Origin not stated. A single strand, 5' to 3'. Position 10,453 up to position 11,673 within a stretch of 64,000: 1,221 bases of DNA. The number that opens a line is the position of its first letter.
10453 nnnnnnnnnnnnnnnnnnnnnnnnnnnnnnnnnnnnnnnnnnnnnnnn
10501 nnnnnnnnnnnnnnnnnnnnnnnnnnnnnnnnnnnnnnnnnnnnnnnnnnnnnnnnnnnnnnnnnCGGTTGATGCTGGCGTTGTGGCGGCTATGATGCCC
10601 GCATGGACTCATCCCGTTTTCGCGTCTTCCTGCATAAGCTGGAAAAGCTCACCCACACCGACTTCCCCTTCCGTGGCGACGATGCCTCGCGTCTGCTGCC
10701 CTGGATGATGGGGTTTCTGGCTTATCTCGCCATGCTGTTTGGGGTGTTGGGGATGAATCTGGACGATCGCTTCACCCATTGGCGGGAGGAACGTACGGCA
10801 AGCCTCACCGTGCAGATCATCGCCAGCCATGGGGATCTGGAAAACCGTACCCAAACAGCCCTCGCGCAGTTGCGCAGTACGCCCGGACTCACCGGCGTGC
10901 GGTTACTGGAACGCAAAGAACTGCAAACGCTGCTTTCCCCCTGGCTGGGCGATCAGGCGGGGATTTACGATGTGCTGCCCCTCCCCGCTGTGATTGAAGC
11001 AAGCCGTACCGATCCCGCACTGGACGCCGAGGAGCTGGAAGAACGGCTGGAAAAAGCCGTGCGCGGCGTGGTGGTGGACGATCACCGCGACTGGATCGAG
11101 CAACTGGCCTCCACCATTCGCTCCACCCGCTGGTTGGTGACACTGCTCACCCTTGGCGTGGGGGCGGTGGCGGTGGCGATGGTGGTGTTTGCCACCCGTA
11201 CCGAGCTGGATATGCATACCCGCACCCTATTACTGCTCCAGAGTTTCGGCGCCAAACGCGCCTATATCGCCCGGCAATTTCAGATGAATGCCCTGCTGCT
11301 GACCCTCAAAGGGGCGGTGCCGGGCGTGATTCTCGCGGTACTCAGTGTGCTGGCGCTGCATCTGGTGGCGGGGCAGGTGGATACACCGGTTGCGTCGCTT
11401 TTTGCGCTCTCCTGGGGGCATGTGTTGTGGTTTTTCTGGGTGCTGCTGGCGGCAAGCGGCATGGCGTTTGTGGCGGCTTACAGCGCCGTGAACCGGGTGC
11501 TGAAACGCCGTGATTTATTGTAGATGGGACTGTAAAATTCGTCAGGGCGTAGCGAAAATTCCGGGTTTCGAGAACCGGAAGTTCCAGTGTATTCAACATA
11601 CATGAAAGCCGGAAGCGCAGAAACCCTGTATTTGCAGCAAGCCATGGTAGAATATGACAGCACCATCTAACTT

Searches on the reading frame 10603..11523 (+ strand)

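Call 43: search_protein_families(library=pfam, proteins=[window:10603-11523:+], max_evalue=0.001)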
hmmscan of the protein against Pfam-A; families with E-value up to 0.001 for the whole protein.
window:10603-11523:+ (306 aa): 1 family
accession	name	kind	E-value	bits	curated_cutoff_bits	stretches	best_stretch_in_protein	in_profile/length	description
PF02687.27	FtsX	-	1.5e-08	35.2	25.5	1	184-297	5-113/120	FtsX-like permease C-terminal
